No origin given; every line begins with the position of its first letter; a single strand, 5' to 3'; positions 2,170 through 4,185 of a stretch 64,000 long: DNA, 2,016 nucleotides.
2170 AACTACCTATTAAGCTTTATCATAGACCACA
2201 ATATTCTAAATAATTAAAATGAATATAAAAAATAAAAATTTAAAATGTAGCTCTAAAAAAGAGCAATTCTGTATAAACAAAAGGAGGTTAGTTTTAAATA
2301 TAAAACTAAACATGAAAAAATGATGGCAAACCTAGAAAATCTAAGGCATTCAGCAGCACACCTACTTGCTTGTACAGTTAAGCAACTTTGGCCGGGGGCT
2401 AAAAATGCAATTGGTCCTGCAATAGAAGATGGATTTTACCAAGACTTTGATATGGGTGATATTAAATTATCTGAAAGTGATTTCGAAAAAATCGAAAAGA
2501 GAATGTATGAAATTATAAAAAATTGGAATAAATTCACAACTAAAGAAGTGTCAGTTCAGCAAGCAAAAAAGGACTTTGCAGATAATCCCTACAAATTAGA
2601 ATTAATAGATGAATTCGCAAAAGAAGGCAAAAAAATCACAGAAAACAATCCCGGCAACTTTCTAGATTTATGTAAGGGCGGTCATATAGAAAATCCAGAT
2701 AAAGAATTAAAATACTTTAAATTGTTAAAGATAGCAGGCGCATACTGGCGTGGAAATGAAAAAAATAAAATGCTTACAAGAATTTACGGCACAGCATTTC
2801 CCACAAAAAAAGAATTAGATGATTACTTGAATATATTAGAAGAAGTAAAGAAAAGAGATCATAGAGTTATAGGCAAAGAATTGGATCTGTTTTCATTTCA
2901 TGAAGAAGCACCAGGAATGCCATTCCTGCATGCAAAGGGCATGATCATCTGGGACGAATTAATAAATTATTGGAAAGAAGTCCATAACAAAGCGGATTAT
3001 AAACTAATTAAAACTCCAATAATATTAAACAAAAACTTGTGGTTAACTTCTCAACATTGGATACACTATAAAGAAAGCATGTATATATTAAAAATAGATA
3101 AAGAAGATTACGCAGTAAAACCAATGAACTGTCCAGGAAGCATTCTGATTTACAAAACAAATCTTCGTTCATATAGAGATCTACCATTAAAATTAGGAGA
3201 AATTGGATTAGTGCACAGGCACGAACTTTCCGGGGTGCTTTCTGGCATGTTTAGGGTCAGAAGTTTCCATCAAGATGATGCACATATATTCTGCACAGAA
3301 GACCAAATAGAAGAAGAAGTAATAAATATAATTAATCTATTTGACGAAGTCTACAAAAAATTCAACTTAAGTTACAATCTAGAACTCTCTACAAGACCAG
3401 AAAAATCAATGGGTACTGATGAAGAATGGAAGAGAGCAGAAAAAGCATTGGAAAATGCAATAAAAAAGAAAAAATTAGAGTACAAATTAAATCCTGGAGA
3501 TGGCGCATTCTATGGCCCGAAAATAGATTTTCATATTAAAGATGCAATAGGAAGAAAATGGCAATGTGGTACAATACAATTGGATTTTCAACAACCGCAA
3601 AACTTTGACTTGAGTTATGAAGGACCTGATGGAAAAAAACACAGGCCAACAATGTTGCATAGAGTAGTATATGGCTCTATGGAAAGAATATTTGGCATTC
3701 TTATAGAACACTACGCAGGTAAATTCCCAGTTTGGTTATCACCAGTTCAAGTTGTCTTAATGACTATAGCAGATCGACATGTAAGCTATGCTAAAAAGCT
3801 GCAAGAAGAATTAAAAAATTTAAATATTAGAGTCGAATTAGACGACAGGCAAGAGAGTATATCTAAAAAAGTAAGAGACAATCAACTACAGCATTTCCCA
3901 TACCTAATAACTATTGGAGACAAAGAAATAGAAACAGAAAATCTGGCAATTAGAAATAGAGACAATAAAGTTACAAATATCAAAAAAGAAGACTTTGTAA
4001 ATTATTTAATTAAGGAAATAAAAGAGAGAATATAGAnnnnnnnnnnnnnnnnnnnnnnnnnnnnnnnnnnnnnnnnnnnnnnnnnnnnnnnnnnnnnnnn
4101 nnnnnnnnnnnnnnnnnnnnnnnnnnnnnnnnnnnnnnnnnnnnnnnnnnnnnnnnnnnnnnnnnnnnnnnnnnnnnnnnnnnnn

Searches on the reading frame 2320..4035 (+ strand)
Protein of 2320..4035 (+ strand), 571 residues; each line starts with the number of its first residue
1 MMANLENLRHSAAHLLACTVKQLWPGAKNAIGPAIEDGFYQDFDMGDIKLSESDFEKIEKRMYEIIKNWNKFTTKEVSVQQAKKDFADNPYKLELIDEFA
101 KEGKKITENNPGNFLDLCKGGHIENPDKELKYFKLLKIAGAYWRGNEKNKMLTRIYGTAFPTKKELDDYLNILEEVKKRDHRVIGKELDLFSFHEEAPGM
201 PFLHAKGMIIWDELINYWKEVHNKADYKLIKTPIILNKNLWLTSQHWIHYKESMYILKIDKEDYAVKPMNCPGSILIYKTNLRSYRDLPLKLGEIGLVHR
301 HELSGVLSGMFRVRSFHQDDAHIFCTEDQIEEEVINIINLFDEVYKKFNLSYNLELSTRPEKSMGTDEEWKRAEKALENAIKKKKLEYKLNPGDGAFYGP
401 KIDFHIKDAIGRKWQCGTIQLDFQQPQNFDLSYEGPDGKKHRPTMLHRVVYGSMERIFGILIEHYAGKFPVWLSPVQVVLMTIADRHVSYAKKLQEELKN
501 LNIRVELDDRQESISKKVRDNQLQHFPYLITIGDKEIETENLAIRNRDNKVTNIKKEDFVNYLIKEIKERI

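Call 28: search_protein_families(library=pfam, proteins=[window:2320-4035:+], max_evalue=0.0001)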
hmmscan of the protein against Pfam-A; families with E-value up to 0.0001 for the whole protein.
window:2320-4035:+ (571 aa): 3 families
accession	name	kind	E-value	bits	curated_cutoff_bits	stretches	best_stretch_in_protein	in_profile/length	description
PF00587.30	tRNA-synt_2b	-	4.8e-45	154.2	29.3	1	257-465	3-179/179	tRNA synthetase class II core domain (G, H, P, S and T)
PF03129.25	HGTP_anticodon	-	5.2e-22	78.3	21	1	477-565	1-93/94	Anticodon binding domain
PF07973.19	tRNA_SAD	-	1.3e-06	28.7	24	1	112-156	7-44/44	Threonyl and Alanyl tRNA synthetase second additional domain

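Call 41: list_cluster_members(proteins=[window:2320-4035:+, window:50505-53144:-, window:28442-29584:-, window:27300-28445:-, window:30928-32661:-, window:34717-35721:-, window:35789-37348:-, window:37467-38660:+, window:39912-40937:-, window:24309-25823:+])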
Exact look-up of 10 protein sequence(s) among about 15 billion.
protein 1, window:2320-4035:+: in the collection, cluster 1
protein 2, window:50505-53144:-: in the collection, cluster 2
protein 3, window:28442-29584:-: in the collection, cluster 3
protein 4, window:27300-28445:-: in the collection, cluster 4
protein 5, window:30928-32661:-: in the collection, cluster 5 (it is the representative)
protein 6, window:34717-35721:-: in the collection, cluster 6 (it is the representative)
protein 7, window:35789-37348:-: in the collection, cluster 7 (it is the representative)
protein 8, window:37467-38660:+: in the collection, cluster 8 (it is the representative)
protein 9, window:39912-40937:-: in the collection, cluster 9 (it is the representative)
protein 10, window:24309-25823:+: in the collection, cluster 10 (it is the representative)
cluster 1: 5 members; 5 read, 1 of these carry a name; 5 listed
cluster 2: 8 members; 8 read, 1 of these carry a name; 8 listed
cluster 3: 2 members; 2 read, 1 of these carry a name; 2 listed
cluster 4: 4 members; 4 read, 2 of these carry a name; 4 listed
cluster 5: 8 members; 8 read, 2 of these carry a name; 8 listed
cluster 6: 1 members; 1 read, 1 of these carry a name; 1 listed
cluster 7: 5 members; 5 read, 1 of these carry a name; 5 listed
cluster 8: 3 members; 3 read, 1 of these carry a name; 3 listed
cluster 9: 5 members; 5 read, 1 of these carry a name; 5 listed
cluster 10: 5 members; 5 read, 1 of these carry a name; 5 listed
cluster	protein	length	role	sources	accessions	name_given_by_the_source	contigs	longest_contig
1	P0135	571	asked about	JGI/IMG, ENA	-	-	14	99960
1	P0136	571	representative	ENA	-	-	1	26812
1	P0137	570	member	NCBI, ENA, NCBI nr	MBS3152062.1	threonine--tRNA ligase [Candidatus Woesearchaeota archaeon]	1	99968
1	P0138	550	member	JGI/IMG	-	-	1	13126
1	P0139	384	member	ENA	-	-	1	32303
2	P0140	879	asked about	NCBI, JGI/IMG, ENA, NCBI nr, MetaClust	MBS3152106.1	glycosyltransferase family 39 protein [Candidatus Woesearchaeota archaeon] | \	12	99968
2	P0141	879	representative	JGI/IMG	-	-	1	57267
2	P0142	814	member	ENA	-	-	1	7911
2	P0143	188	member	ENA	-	-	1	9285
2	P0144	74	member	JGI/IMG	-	-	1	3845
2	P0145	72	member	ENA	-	-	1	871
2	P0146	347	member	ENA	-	-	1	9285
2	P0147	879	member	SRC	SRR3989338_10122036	-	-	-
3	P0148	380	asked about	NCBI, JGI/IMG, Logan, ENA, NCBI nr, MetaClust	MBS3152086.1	phosphonopyruvate decarboxylase [Candidatus Woesearchaeota archaeon] | \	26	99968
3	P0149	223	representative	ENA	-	-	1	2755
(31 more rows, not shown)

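Call 43: find_homologous_proteins(query=window:2320-4035:+, max_evalue=1e-20)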
Query window:2320-4035:+ (571 aa): 8000 proteins with E <= 1e-20 among 8000 candidates; the best 120 are listed.
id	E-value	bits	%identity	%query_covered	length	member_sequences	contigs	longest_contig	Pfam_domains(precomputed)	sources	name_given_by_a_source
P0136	0.0e+0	1314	100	100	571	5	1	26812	PF03129.26,PF00587.31,PF07973.20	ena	-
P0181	0.0e+0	1121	87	96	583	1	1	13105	PF03129.26,PF00587.31,PF07973.20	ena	-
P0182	0.0e+0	1032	76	100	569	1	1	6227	PF03129.26,PF00587.31,PF07973.20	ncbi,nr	ncbi:threonine--tRNA ligase [Candidatus Woesearchaeota archaeon]|nr:threonine--tRNA ligase [Candidat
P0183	2.2e-263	893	70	99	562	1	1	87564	PF03129.26,PF00587.31,PF07973.20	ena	-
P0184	3.0e-253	860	63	99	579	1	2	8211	PF03129.26,PF00587.31,PF07973.20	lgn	-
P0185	1.1e-251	855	65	100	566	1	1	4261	PF03129.26,PF00587.31,PF07973.20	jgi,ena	-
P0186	4.1e-250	849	65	100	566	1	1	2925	PF03129.26,PF00587.31,PF07973.20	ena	-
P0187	1.9e-247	841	64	99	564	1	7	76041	PF03129.26,PF00587.31,PF07973.20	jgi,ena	jgi:threonyl-tRNA synthetase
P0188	2.7e-245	833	62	99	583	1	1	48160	PF03129.26,PF00587.31,PF07973.20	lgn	-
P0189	1.2e-244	831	63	99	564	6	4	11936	PF03129.26,PF00587.31,PF07973.20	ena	-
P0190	1.6e-243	828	62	99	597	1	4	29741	PF03129.26,PF00587.31,PF07973.20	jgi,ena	-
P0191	3.7e-241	820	64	100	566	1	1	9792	PF03129.26,PF00587.31,PF07973.20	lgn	-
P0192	2.5e-239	814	63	100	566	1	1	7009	PF03129.26,PF00587.31,PF07973.20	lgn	-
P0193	1.0e-237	809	64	100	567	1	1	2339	PF03129.26,PF00587.31,PF07973.20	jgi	-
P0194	1.2e-237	808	59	100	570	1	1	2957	PF03129.26,PF00587.31,PF07973.20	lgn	-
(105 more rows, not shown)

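Call 50: search_protein_families(library=ncbifam, proteins=[window:2320-4035:+], max_evalue=0.00001)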
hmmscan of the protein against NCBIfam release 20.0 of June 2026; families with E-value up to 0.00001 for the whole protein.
window:2320-4035:+ (571 aa): 11 families
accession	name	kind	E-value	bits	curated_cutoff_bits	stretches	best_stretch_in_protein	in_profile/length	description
TIGR00418.1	thrS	equivalog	7.1e-206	685.5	383.65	1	9-566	1-564/565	threonine--tRNA ligase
NF003068.0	PRK03991.1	equivalog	1e-63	215.7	484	1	202-568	221-593/613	threonine--tRNA ligase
TIGR00408.1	proS_fam_I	equivalog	1.9e-23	83.2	437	2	395-561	202-375/475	proline--tRNA ligase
NF006625.0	PRK09194.1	equivalog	6.2e-22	78.2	558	2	428-562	418-557/559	proline--tRNA ligase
NF008979.1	PRK12325.1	exception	9.7e-19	67.5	550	2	428-562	295-435/437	proline--tRNA ligase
TIGR00442.1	hisS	equivalog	1.1e-18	67.4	286.75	2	199-385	5-185/406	histidine--tRNA ligase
NF011500.0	PRK14938.1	equivalog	5.8e-16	58.4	362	1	467-568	266-364/387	Ser-tRNA(Thr) hydrolase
TIGR00409.1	proS_fam_II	equivalog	7.4e-16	58.1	306.7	2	475-563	473-565/568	proline--tRNA ligase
NF003211.1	PRK04173.1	equivalog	2e-14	53.3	312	1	468-550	357-440/454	glycine--tRNA ligase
TIGR00389.1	glyS_dimeric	equivalog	1e-12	47.5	243.3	1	468-562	464-560/565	glycine--tRNA ligase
TIGR00414.1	serS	equivalog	1.2e-06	27.9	301.65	1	172-353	133-319/418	serine--tRNA ligase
